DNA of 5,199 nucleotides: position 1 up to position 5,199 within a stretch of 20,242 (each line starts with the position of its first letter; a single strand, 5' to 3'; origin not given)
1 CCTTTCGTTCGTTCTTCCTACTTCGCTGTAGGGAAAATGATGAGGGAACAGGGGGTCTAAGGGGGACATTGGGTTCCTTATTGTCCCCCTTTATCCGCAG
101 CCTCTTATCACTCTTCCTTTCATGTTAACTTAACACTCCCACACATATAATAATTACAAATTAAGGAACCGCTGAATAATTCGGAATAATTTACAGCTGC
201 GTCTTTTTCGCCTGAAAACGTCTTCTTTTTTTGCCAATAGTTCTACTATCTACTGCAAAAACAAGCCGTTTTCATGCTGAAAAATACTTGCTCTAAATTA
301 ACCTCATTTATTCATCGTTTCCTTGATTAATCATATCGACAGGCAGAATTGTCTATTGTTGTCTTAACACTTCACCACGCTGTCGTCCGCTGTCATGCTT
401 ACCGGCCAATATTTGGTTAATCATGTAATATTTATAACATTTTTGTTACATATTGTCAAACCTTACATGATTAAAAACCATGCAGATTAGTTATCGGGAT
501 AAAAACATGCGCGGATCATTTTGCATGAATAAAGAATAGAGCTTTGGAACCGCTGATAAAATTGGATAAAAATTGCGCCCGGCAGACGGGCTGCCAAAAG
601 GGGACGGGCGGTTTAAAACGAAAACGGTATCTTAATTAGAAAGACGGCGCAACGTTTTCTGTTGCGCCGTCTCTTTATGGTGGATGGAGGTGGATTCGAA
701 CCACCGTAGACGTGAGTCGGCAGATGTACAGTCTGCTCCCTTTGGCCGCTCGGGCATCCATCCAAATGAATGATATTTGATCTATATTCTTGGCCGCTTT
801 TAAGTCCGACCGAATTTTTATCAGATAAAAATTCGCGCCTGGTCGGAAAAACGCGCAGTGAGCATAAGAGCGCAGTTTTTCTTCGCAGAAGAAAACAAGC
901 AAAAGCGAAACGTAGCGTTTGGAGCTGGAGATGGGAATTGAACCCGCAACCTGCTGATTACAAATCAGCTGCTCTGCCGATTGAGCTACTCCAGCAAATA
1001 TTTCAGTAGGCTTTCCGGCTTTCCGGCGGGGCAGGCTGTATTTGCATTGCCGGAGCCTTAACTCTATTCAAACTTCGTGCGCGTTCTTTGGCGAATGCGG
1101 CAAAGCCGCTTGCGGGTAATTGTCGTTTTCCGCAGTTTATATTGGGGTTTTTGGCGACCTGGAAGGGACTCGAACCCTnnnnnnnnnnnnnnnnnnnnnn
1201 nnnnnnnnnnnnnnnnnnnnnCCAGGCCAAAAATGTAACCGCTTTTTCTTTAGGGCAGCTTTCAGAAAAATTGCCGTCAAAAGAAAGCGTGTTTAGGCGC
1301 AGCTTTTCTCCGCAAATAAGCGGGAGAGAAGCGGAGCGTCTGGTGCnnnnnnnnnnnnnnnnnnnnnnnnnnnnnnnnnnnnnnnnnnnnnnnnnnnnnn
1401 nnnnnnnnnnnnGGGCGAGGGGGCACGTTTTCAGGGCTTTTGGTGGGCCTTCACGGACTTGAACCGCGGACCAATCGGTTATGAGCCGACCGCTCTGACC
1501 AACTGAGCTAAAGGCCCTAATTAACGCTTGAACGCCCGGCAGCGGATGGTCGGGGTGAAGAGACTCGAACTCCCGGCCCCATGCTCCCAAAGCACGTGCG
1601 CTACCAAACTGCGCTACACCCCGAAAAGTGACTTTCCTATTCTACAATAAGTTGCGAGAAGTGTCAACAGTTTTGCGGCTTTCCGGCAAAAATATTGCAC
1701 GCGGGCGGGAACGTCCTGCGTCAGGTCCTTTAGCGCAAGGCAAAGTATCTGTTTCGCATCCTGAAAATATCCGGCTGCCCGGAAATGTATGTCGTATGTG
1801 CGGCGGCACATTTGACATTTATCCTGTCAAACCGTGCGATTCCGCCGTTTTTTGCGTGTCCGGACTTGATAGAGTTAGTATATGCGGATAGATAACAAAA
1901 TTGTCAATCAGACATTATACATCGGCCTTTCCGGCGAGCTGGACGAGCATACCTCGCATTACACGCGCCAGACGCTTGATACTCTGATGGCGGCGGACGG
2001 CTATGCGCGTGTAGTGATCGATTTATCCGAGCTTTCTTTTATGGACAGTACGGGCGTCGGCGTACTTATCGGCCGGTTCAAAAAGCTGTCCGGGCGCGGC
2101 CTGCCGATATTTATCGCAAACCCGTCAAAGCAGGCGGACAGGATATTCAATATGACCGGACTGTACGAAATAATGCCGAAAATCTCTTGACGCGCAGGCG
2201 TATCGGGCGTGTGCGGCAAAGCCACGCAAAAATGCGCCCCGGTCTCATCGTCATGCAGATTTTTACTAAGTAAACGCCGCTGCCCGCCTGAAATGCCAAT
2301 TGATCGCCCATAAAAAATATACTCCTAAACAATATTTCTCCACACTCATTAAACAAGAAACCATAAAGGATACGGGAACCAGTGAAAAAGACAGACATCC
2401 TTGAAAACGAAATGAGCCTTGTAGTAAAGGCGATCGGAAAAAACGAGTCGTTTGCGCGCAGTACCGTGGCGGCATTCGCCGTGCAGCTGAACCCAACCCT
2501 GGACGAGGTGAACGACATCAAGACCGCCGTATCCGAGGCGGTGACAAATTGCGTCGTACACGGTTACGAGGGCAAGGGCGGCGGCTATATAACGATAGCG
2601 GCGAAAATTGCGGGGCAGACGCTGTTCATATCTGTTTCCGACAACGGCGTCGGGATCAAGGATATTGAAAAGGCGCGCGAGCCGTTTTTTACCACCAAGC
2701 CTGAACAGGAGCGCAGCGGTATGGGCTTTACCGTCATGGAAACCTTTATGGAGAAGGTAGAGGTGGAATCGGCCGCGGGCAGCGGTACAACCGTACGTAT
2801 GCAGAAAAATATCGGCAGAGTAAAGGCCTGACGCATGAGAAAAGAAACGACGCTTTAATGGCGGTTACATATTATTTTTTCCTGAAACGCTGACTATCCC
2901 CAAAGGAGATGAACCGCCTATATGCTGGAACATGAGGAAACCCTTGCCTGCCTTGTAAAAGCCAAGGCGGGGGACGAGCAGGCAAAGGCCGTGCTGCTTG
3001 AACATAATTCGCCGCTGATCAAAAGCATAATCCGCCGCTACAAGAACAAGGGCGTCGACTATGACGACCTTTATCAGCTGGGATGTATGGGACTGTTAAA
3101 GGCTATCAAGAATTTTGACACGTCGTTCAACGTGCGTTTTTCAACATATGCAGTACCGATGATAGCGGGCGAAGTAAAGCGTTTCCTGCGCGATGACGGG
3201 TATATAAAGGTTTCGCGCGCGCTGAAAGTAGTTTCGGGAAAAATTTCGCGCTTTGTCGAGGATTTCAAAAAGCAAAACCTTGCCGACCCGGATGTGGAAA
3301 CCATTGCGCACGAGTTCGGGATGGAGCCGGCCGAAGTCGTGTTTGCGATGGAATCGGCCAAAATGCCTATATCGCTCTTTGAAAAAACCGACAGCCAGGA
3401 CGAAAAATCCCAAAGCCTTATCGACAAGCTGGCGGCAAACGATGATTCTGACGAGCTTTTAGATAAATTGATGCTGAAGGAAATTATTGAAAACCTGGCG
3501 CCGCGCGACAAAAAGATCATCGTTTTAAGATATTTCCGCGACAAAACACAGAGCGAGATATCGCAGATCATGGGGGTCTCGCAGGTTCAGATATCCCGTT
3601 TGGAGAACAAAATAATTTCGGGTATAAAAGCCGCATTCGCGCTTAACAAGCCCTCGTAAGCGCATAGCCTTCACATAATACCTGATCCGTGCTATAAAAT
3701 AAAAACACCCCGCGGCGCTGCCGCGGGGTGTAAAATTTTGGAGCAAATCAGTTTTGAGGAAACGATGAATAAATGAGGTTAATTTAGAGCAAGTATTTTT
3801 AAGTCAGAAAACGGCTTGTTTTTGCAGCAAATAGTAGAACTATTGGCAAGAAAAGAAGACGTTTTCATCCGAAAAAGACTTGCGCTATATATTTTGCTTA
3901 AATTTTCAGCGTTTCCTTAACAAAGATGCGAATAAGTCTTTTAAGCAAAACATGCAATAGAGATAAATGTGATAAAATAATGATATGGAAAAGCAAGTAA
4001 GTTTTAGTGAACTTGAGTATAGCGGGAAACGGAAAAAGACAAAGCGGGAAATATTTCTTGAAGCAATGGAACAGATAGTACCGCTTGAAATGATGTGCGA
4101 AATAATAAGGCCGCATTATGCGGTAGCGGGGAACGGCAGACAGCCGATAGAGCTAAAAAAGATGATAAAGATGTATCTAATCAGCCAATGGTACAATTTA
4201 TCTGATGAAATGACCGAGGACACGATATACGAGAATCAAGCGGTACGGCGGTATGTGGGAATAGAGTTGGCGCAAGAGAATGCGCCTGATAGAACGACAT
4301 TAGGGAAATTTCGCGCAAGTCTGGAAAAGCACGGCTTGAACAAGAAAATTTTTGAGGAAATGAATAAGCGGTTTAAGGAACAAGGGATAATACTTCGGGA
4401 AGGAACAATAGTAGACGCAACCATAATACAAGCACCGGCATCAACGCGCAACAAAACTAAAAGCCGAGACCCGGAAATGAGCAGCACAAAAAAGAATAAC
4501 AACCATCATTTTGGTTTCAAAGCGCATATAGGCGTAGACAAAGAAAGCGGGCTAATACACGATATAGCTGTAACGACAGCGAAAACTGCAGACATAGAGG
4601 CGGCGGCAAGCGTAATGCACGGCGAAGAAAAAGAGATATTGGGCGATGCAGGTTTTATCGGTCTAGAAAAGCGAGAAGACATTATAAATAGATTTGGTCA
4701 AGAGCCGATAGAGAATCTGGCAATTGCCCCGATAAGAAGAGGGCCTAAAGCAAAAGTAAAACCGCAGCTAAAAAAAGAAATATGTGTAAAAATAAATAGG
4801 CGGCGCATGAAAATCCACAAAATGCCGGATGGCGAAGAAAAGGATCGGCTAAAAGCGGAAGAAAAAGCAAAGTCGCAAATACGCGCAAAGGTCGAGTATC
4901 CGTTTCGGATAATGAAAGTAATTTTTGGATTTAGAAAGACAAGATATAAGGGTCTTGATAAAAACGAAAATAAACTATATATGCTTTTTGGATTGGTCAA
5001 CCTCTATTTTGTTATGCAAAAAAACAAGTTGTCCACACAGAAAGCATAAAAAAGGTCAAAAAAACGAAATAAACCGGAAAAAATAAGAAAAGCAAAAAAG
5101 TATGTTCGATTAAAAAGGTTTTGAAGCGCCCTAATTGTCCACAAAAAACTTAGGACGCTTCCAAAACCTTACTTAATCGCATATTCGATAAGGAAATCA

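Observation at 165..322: Previously unnoticed MITE-like ~158-bp repeat family: three full copies plus a solo terminus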

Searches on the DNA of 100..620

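Call 44: search_rna_families(source=window, start=100, end=620, threshold=evalue, max_evalue=1)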
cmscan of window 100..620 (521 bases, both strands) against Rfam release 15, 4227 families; matches with E-value up to 1: 2.
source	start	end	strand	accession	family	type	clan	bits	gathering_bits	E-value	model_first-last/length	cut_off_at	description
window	413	477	+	RF03181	mir-2755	Gene; miRNA;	-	16.9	76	0.57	1-74/74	no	mir-2755 microRNA precursor family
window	204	284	+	RF00051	mir-17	Gene; miRNA;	-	16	49.5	0.9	1-80/80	no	mir-17 microRNA precursor family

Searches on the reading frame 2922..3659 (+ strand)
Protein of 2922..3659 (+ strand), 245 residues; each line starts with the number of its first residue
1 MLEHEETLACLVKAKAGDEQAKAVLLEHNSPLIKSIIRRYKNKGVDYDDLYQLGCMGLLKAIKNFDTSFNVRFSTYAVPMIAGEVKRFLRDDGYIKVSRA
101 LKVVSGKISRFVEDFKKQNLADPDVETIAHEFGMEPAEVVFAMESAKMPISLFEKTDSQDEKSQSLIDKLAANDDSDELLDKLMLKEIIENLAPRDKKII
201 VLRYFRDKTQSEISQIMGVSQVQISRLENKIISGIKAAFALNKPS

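Call 13: search_protein_families(library=pfam, proteins=[window:2922-3659:+])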
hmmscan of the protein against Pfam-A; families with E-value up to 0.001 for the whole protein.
window:2922-3659:+ (245 aa): 8 families
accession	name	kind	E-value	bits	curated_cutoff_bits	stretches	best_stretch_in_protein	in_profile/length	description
PF04542.20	Sigma70_r2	-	4e-18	65.4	24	1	25-92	1-68/71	Sigma-70 region 2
PF04545.22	Sigma70_r4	-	2.3e-12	46.7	24.1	1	189-233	2-46/50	Sigma-70, region 4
PF08281.18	Sigma70_r4_2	-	6.8e-08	32.5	25.7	1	184-221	3-40/54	Sigma-70, region 4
PF12645.13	HTH_16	-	1.9e-05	25.1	22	1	11-66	4-65/65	Helix-turn-helix domain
PF04539.22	Sigma70_r3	-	4.1e-05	24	25.3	1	107-169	5-68/78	Sigma-70 region 3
PF01371.25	Trp_repressor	-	0.00027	21.4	27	1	166-232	9-74/88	Trp repressor protein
PF13518.12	HTH_28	-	0.00031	21.2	25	0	197-230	2-35/52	Helix-turn-helix domain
PF01381.28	HTH_3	-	0.00092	19.6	23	0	207-230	9-32/55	Helix-turn-helix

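Call 18: find_encoding_contigs(protein=window:2922-3659:+, flank=10000, max_places=10)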
Protein window:2922-3659:+ (245 aa): 1 contig read that carries it; 1 place shown.
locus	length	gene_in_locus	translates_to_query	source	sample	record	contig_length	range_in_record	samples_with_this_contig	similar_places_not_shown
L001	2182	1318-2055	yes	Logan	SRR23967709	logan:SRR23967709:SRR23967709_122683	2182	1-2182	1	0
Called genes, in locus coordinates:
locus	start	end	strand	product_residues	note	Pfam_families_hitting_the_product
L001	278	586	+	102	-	PF01740:STAS, PF13466:STAS_2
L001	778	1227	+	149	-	PF13581:HATPase_c_2, PF02518:HATPase_c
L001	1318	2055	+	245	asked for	PF12645:HTH_16 (faint), PF04542:Sigma70_r2, PF08281:Sigma70_r4_2, PF04545:Sigma70_r4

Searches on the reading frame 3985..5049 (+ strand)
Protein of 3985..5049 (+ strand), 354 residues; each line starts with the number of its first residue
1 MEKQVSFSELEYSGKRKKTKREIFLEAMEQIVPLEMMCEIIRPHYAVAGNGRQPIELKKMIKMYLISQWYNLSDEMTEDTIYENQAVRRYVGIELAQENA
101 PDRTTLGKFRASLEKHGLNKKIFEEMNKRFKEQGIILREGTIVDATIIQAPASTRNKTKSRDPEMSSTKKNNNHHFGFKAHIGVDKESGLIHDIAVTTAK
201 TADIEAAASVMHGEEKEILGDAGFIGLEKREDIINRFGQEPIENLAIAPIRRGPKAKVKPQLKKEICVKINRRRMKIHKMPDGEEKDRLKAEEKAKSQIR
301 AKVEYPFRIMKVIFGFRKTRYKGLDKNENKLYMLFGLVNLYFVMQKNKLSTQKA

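Call 13: search_protein_families(library=pfam, proteins=[window:3985-5049:+])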
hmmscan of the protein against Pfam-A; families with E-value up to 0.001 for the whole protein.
window:3985-5049:+ (354 aa): 4 families
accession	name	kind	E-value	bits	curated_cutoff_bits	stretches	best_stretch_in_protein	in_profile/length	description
PF01609.27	DDE_Tnp_1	-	1.5e-26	93.8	23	1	138-340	4-200/200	Transposase DDE domain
PF05598.16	DUF772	-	4.8e-18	65.4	23.1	1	51-125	1-73/74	Transposase domain (DUF772)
PF13612.12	DDE_Tnp_1_3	-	5.5e-05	23.6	27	1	141-233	8-100/155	Transposase DDE domain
PF13751.12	DDE_Tnp_1_6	-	0.00079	20.2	25.1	0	277-341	57-122/125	Transposase DDE domain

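Call 22: find_homologous_proteins(query=window:3985-5049:+)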
Query window:3985-5049:+ (354 aa): 7534 proteins with E <= 0.001 among 8000 candidates; the best 120 are listed.
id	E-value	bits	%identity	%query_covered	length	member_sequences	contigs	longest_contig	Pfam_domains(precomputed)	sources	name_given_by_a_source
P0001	5.8e-229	777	100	100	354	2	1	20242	PF01609.28,PF05598.17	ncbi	-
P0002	5.5e-149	514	67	100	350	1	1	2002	PF01609.28,PF05598.17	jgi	jgi:IS5 family transposase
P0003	1.6e-145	502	67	99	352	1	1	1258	PF01609.28,PF05598.17,PF13612.13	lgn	-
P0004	1.3e-144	499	67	99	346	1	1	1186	PF01609.28,PF05598.17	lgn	-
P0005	4.7e-133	462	60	100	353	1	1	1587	PF01609.28,PF05598.17,PF13612.13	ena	-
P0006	4.2e-131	455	59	99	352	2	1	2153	PF01609.28,PF13751.13,PF05598.17,PF13612.13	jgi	jgi:IS5 family transposase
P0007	1.3e-129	450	58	98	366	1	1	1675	PF01609.28,PF05598.17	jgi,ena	-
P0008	5.5e-129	448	58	96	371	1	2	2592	PF01609.28,PF05598.17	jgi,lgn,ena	-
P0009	1.8e-128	446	59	98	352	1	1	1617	PF01609.28,PF05598.17,PF13612.13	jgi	jgi:IS5 family transposase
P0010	2.9e-128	446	57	98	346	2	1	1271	PF01609.28,PF05598.17,PF13612.13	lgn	-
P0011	3.8e-126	439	56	99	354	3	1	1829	PF01609.28,PF05598.17,PF13612.13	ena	-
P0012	1.3e-121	424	60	93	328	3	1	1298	PF01609.28,PF05598.17,PF13612.13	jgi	-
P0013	1.8e-120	420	54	97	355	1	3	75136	PF01609.28,PF05598.17,PF13612.13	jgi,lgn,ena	-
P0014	7.1e-119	415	56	97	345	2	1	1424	PF01609.28,PF05598.17,PF13612.13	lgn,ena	-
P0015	5.4e-118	412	58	100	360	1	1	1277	PF01609.28,PF05598.17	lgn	-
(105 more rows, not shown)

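Call 26: find_encoding_contigs(protein=P0002, flank=5000, max_places=5)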
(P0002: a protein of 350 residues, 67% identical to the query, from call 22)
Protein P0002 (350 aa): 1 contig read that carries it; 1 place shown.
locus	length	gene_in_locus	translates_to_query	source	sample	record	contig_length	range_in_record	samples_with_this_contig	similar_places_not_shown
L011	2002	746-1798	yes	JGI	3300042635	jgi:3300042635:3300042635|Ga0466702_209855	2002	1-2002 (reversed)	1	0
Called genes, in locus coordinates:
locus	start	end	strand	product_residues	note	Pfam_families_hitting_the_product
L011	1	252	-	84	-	?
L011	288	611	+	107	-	-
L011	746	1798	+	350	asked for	PF05598:DUF772, PF01609:DDE_Tnp_1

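Call 33: find_encoding_contigs(protein=P0013, flank=3000, max_places=5)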
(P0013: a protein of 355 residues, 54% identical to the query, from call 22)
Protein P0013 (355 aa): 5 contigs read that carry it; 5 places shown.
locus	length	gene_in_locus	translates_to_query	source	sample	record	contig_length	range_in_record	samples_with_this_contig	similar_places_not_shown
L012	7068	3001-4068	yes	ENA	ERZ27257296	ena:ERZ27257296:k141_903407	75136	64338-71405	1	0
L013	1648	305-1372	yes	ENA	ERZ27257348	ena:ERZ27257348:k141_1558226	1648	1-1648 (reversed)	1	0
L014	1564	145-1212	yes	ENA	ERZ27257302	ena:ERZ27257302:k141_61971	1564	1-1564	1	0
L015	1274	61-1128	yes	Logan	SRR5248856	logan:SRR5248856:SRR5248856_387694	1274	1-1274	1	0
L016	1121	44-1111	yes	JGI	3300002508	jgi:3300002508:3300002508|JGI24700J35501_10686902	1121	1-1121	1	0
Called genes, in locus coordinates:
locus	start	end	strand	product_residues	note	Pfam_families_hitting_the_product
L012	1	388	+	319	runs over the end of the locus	-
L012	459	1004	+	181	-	PF02525:Flavodoxin_2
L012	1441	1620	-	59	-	-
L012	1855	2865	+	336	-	PF08240:ADH_N, PF00107:ADH_zinc_N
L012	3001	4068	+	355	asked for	PF05598:DUF772, PF01609:DDE_Tnp_1, PF13612:DDE_Tnp_1_3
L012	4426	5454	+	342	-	PF07736:CM_1, PF02224:Cytidylate_kin, PF13189:Cytidylate_kin2, PF13207:AAA_17 (weak)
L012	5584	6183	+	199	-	PF01553:Acyltransferase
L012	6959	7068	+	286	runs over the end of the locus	PF02401:LYTB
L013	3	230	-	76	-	?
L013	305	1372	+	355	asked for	PF05598:DUF772, PF01609:DDE_Tnp_1, PF13612:DDE_Tnp_1_3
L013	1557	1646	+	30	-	?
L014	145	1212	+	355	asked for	PF05598:DUF772, PF01609:DDE_Tnp_1, PF13612:DDE_Tnp_1_3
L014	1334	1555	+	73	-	-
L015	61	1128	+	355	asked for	PF05598:DUF772, PF01609:DDE_Tnp_1, PF13612:DDE_Tnp_1_3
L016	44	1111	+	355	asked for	PF05598:DUF772, PF01609:DDE_Tnp_1, PF13612:DDE_Tnp_1_3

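Call 34: find_encoding_contigs(protein=P0008, flank=3000, max_places=5)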
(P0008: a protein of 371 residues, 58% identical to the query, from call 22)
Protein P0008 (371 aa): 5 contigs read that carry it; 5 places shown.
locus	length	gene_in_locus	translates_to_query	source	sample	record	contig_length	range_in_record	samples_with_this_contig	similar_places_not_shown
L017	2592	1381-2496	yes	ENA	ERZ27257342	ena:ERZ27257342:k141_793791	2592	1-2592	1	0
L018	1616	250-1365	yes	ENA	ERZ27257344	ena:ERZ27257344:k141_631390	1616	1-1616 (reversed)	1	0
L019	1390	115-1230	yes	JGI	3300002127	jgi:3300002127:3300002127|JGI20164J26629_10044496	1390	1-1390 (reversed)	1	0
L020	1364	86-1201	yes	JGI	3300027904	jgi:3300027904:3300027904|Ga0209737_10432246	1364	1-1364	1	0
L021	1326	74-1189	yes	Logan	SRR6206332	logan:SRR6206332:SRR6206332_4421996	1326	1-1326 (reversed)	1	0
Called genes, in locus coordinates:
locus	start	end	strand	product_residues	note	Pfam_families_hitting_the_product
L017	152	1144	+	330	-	PF05598:DUF772, PF01609:DDE_Tnp_1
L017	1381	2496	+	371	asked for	PF05598:DUF772, PF01609:DDE_Tnp_1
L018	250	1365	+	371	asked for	PF05598:DUF772, PF01609:DDE_Tnp_1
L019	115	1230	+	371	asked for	PF05598:DUF772, PF01609:DDE_Tnp_1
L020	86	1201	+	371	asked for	PF05598:DUF772, PF01609:DDE_Tnp_1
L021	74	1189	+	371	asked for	PF05598:DUF772, PF01609:DDE_Tnp_1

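Call 53: search_dna_similar(query=window:3985-5049:+, collection=plasmids, mode=protein, max_rows=15)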
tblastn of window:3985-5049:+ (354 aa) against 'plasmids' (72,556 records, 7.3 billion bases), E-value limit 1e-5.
The search stops at 5000 records and this limit was reached: more records match than are counted here, and every count below describes the 5000 best-scoring records only.
In 3 record(s) the limit of 40 matching pieces per record was reached: places in those records are undercounted.
Records with a match: at least 5000; places in all: 11110; records where one place covers at least 80% of the query: 5000.
Best place of each record, by identity: <60% 5000.
By first word of the organism name: Klebsiella 2412; Escherichia 1312; Enterobacter 447; Citrobacter 262; Salmonella 154; Ralstonia 83; Raoultella 64; Pseudomonas 43; Aeromonas 31; Serratia 26; and 35 more.
By predicted mobility (MOB-suite, as given by PLSDB): conjugative 3322; non-mobilizable 1020; mobilizable 658.
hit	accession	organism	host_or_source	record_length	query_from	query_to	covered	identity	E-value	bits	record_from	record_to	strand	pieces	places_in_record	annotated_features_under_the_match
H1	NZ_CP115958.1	Ralstonia pseudosolanacearum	Solanum lycopersicum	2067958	1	349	99%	47.6%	1e-98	327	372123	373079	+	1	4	none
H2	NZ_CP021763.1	Ralstonia pseudosolanacearum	Solanum lycopersicum,Tomato with ...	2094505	1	349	99%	47.6%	1e-98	327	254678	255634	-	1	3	none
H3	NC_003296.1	Ralstonia pseudosolanacearum GMI1000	-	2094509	1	349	99%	47.6%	1e-98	327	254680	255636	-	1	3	none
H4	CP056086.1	Ralstonia solanacearum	cell clture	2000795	1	343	97%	48.0%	3e-82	331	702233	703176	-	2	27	IS5 family transposase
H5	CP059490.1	Ralstonia solanacearum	Casuarina equisetifolia,plant ...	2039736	1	343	97%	48.0%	3e-82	331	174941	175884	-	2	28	IS5 family transposase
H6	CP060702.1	Ralstonia solanacearum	tomato,cell culture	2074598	1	343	97%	48.0%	3e-82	331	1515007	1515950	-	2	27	none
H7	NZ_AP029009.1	Ralstonia pseudosolanacearum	-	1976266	1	343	97%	48.0%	5e-82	330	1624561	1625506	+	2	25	none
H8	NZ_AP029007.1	Ralstonia pseudosolanacearum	-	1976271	1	343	97%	48.0%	5e-82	330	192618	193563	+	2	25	none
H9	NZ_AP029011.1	Ralstonia pseudosolanacearum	-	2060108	1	343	97%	48.0%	5e-82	330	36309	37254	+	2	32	none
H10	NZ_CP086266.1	Ralstonia sp. RS647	sunflower,cell culture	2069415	1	343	97%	47.8%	3e-82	332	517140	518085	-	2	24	none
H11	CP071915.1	Ralstonia solanacearum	Pogostemon cablin,Single strain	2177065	1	343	97%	47.8%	4e-99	328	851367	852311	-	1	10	IS5 family transposase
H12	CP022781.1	Ralstonia solanacearum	Solanum tuberosum,single cell,Potato ...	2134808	1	343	97%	47.8%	1e-98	326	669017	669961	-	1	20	IS5/IS1182 family transposase | hypothetical protein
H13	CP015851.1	Ralstonia solanacearum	Rhizoma kaempferiae,cell culture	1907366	1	343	97%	47.8%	2e-98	326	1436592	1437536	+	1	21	transposase TIS1021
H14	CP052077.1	Ralstonia solanacearum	tomato,cell culture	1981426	1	343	97%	47.8%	2e-98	326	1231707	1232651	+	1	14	none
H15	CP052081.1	Ralstonia solanacearum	tomato,cell culture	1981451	1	343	97%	47.8%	2e-98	326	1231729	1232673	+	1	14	none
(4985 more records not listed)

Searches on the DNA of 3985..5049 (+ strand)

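Call 49: search_rna_families(sources=[L022, L027, L046, L062, L072, L066, L117, L032, L054, L026, L090, L011], threshold=gathering)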
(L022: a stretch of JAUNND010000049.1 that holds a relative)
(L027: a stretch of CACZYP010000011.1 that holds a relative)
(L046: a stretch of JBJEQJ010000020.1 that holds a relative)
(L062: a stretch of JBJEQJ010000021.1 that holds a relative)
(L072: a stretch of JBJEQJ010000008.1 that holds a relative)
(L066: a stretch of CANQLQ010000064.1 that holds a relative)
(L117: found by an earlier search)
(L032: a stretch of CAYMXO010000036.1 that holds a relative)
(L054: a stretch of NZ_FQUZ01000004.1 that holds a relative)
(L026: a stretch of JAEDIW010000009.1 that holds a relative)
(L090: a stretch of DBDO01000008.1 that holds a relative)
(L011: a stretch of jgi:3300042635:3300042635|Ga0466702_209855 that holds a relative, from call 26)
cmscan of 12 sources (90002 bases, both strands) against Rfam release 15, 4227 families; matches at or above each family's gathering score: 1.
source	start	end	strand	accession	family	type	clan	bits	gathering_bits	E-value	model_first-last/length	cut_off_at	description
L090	2902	2974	+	RF00005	tRNA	Gene; tRNA;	CL00001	62.2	29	6.2e-11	1-71/71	no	tRNA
